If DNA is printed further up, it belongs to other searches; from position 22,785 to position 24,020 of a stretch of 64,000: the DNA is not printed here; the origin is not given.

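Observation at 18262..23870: Tandem array of PhyH-type dioxygenase paralogs wrapped around the ABC permease gene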

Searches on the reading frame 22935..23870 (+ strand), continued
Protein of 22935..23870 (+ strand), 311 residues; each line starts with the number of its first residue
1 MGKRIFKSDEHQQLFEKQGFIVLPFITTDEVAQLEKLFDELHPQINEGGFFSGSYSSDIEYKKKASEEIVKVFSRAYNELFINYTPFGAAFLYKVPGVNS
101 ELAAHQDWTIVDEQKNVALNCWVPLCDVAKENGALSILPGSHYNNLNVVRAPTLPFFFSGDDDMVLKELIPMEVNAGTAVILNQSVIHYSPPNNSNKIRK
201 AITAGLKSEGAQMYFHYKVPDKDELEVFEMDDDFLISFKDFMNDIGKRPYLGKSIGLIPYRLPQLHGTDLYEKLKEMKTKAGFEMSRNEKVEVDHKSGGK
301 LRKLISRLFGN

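Call 25: search_solved_structures(query=A1, max_evalue=1e-10, show_alignments=5)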
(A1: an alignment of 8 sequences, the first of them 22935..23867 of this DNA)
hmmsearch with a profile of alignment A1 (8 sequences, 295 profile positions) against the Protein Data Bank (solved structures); distinct sequences matched with E-value up to 1e-10: 7.
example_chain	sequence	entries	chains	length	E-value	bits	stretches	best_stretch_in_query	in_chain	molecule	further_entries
2opw_A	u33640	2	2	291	2.2e-18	69.7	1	88-210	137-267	PHYHD1 protein | Phytanoyl-CoA dioxygenase domain-containing protein 1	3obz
5epa_A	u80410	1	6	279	7.4e-18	68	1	10-213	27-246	SnoK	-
9c9n_A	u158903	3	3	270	2.3e-17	66.4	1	88-222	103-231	Fe/2-OG dependent dioxygenase MysH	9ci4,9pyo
9pze_A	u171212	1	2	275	2.3e-17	66.4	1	88-222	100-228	Fe/2-OG dependent dioxygenase MysH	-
2a1x_A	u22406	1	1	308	1.4e-14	57.2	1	12-224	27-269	Phytanoyl-CoA dioxygenase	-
4xab_A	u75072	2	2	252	1.2e-11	47.6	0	93-213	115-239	EvdO2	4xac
5ep9_A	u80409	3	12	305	5.4e-11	45.4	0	104-213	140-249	SnoN,Epimerase SnoN | SnoN,SnoN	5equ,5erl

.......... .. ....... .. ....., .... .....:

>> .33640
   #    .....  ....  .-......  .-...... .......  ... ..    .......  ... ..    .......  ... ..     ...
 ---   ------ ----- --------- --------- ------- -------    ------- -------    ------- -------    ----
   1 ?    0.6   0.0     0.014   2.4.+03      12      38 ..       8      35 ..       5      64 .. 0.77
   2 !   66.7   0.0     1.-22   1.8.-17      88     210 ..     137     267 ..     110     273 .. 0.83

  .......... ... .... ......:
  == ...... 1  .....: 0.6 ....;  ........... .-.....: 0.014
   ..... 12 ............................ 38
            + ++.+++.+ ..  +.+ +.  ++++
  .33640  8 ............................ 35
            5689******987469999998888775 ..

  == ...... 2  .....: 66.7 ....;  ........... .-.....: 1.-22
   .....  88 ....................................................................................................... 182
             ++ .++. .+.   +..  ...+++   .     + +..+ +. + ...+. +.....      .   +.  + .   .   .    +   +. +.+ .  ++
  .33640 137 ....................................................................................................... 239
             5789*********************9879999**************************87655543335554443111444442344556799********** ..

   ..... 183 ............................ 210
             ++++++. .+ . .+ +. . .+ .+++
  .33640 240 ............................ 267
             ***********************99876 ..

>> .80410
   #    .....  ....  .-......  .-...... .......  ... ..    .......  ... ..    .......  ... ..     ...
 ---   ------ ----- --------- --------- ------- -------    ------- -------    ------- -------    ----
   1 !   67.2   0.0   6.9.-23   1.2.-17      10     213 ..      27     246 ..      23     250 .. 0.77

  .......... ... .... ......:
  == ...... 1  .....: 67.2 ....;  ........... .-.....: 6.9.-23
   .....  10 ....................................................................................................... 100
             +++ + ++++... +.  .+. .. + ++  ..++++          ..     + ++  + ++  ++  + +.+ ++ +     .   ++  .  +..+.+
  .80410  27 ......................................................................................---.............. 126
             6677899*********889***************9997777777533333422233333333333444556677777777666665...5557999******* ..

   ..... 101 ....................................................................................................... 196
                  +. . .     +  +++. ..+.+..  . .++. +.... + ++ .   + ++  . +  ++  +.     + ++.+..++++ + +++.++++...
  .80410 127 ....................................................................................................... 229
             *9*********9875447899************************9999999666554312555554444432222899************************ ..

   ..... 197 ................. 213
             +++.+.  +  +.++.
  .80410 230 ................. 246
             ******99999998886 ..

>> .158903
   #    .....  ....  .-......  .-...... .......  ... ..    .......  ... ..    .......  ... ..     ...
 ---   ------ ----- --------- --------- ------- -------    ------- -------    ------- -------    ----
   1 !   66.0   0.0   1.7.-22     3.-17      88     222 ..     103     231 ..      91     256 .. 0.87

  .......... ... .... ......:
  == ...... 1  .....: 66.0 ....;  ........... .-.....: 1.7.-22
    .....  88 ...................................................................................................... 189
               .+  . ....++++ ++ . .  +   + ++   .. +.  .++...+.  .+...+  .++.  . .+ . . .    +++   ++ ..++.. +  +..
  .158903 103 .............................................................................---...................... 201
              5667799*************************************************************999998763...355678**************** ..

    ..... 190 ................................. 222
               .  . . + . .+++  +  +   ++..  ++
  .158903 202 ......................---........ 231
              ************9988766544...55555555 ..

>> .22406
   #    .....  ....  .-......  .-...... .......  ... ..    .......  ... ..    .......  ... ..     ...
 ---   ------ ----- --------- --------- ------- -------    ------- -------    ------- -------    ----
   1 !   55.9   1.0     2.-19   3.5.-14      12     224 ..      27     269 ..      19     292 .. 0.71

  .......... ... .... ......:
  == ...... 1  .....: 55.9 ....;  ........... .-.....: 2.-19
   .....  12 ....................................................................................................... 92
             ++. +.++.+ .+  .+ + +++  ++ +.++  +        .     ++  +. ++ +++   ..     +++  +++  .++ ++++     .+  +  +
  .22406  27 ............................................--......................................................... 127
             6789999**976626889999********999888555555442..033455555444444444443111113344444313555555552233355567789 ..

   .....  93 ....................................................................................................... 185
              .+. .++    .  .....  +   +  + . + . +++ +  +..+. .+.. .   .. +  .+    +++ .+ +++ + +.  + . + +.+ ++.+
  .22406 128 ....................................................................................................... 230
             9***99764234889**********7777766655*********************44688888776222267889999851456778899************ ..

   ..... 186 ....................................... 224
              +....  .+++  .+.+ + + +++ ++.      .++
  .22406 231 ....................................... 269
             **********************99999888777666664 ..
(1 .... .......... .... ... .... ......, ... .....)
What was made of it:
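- Checked: SnoK, PHYH and PHYHD1 show a similar N-terminal motif (call 25), so it is not specific to this array.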

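Call 31: search_protein_families(library=pfam, proteins=[L063:11901-12839:+, L038:1-1047:-, L063:12846-13979:-, L061:4584-5468:-, L056:2750-3808:+, L019:17026-18270:-, L062:6979-7974:-, L077:2007-3518:-, L044:4639-5286:+, L039:7512-8792:-], max_evalue=0.001)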
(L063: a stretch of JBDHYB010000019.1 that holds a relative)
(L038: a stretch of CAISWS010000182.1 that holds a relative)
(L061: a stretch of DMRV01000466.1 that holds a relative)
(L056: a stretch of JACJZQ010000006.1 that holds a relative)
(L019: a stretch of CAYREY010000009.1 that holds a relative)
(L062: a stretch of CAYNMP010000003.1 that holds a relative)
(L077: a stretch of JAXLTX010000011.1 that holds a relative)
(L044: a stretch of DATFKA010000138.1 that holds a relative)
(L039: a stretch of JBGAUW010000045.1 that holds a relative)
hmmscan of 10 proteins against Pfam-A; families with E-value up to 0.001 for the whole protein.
L063:11901-12839:+ (313 aa): 7 families
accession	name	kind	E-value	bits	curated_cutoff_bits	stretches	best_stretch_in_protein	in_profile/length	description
PF08241.18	Methyltransf_11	-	1.8e-13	51.4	21.2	1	80-179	2-95/95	Methyltransferase domain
PF02353.26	CMAS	-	4.6e-13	49.6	27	1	63-184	51-169/273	Mycolic acid cyclopropane synthetase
PF13847.12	Methyltransf_31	-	7.6e-13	48.8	27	1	73-183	2-113/145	Methyltransferase domain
PF13649.12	Methyltransf_25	-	8.3e-13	49.3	27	1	78-175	1-97/97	Methyltransferase domain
PF08242.18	Methyltransf_12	-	2.5e-09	38.2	30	1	80-177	2-98/98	Methyltransferase domain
PF13489.12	Methyltransf_23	-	6.6e-09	36.1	27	1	69-226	19-159/164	Methyltransferase domain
PF01209.24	Ubie_methyltran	-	0.00032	20.6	20.1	1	66-181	39-153/233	ubiE/COQ5 methyltransferase family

L038:1-1047:- (349 aa): 1 family
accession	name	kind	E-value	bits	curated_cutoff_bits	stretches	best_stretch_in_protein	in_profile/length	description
PF01040.23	UbiA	-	5.4e-10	39.4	34.2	1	55-295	5-238/250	UbiA prenyltransferase family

L063:12846-13979:- (378 aa): 4 families
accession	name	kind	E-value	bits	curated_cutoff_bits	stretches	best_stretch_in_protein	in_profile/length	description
PF01041.23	DegT_DnrJ_EryC1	-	1.2e-78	265.3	19.8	1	53-373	42-359/360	DegT/DnrJ/EryC1/StrS aminotransferase family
PF00155.27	Aminotran_1_2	-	9.9e-09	35.3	19.7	1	54-163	69-192/361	Aminotransferase class I and II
PF00266.25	Aminotran_5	-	0.0002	20.9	21.5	1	53-163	64-182/371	Aminotransferase class-V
PF01053.26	Cys_Met_Meta_PP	-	0.00075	18.6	27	0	55-160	72-177/381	Cys/Met metabolism PLP-dependent enzyme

L061:4584-5468:- (295 aa): 0 families

L056:2750-3808:+ (353 aa): 2 families
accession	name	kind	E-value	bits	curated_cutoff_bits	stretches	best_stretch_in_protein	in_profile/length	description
PF08541.16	ACP_syn_III_C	-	2.1e-22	79.5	26.6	1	254-340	2-88/90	3-Oxoacyl-[acyl-carrier-protein (ACP)] synthase III C terminal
PF08545.16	ACP_syn_III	-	8.7e-14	51.6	24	1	115-190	1-78/80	3-Oxoacyl-[acyl-carrier-protein (ACP)] synthase III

L019:17026-18270:- (415 aa): 0 families

L062:6979-7974:- (332 aa): 5 families
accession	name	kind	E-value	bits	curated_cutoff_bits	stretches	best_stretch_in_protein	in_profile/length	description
PF01370.27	Epimerase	-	4.9e-42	144.4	20.9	1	16-259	1-240/240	NAD dependent epimerase/dehydratase family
PF16363.11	GDP_Man_Dehyd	-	3.6e-24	86.3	27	1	17-283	1-272/332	GDP-mannose 4,6 dehydratase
PF01073.25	3Beta_HSD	-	4.9e-08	32.8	22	1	17-174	1-159/280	3-beta hydroxysteroid dehydrogenase/isomerase family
PF07993.18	NAD_binding_4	-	0.00018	21.2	20.1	0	111-207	117-224/258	Male sterility protein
PF02719.21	Polysacc_synt_2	-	0.00045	19.9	20.2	0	155-286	132-256/293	Polysaccharide biosynthesis protein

L077:2007-3518:- (504 aa): 2 families
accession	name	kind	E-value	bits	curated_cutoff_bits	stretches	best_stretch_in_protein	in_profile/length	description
PF04055.27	Radical_SAM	-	1.1e-14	55.4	29.5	1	166-302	3-138/166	Radical SAM superfamily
PF13186.11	SPASM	-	1.9e-13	50.9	21.5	1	70-132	1-67/67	Iron-sulfur cluster-binding domain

L044:4639-5286:+ (216 aa): 3 families
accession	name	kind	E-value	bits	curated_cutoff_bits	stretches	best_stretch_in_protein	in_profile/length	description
PF13302.13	Acetyltransf_3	-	5.1e-12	47.1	25.4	1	16-148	2-138/138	Acetyltransferase (GNAT) domain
PF13420.13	Acetyltransf_4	-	6.2e-05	23.5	24.3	1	20-152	3-139/155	Acetyltransferase (GNAT) domain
PF13523.12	Acetyltransf_8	-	9e-05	22.6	27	1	26-152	6-142/145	Acetyltransferase (GNAT) domain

L039:7512-8792:- (427 aa): 2 families
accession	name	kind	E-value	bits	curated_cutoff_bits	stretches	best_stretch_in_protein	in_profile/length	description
PF13472.12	Lipase_GDSL_2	-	6.8e-08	33.6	32.9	1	181-404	1-177/178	GDSL-like Lipase/Acylhydrolase family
PF16822.11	ALGX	-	0.00017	21.8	26.5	0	310-415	18-131/268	SGNH hydrolase-like domain, acetyltransferase AlgX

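Call 67: search_protein_representatives(alignment_id=A1)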
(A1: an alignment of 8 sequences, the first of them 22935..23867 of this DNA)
Query: 8 sequences, 295 profile positions. Proteins with E-value up to 0.001 (for the whole library): 15951; up to 1e-10: 5003; up to 1e-30: 2151. The best 150 are listed.
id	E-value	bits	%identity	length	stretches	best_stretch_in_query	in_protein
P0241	3.0e-237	801.3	-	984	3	4-277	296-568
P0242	5.9e-178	606.7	-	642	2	1-280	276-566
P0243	1.8e-176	601.8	-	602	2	4-272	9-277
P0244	3.0e-173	591.3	-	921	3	4-272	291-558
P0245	5.3e-160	547.8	-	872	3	4-275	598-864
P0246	1.1e-158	543.5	-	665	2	4-290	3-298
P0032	1.1e-158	543.4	-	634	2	5-285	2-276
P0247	4.9e-155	531.5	-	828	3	5-270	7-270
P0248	2.8e-154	529.0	-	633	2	5-279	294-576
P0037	1.4e-153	526.6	-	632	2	4-280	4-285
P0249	8.7e-153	524.1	-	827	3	7-269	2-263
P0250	5.8e-151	518.1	-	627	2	2-293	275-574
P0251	2.5e-149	512.7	-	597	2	5-278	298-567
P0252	1.4e-148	510.3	-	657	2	1-278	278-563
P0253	8.5e-148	507.7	-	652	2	4-295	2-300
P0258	1.3e-139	480.8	-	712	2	5-271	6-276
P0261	1.2e-136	471.1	-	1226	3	5-267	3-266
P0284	3.3e-115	400.7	-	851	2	4-270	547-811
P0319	5.5e-95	334.3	-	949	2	5-272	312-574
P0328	3.7e-91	321.8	-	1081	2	5-270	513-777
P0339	1.2e-86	306.9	-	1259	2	11-258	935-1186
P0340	1.7e-86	306.4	-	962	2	16-238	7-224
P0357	2.6e-82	292.7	-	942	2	7-240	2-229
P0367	7.0e-79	281.5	-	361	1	1-282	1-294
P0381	1.2e-74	267.6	-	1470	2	5-271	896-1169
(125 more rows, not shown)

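Call 68: list_cluster_members(proteins=[P0241, P0244, P0245, P0247, P0261, P0339, P0381, P0284, P0328, P0367])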
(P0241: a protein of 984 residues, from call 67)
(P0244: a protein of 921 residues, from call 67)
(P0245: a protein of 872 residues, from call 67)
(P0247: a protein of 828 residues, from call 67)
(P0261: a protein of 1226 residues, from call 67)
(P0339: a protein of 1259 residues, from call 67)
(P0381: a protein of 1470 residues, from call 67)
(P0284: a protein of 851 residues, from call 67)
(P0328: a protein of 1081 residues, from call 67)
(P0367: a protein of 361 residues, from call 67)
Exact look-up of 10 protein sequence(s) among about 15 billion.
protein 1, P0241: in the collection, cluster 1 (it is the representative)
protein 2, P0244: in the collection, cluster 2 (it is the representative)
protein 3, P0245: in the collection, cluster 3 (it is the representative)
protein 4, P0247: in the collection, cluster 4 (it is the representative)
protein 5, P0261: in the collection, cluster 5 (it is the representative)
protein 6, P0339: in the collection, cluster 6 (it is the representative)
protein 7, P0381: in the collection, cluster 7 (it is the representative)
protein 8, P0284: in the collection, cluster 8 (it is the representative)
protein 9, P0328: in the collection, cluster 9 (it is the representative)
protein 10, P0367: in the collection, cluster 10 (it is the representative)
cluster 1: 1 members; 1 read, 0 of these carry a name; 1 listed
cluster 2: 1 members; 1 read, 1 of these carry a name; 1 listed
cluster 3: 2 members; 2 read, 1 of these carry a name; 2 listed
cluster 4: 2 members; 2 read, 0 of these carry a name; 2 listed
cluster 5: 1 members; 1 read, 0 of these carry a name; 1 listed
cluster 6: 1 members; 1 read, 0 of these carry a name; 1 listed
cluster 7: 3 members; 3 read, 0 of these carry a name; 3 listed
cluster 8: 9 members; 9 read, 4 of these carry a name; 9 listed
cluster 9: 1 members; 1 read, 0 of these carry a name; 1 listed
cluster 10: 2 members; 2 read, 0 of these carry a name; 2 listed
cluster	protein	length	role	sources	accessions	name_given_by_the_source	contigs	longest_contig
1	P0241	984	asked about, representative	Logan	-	-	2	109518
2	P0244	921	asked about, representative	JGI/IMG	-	ectoine hydroxylase-related dioxygenase (phytanoyl-CoA dioxygenase family)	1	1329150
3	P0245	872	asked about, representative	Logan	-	-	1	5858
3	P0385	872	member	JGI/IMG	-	ectoine hydroxylase-related dioxygenase (phytanoyl-CoA dioxygenase family)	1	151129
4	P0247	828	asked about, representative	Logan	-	-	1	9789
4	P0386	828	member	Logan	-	-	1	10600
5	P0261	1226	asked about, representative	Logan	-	-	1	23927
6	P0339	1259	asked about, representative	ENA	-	-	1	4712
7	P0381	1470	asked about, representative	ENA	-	-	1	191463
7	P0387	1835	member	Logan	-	-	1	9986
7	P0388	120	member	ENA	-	-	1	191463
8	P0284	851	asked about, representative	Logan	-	-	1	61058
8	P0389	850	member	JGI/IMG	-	ectoine hydroxylase-related dioxygenase (phytanoyl-CoA dioxygenase ...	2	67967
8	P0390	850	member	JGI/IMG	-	ectoine hydroxylase-related dioxygenase (phytanoyl-CoA dioxygenase ...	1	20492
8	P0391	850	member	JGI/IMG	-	ectoine hydroxylase-related dioxygenase (phytanoyl-CoA dioxygenase ...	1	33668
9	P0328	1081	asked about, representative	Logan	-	-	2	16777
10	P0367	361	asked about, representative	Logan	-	-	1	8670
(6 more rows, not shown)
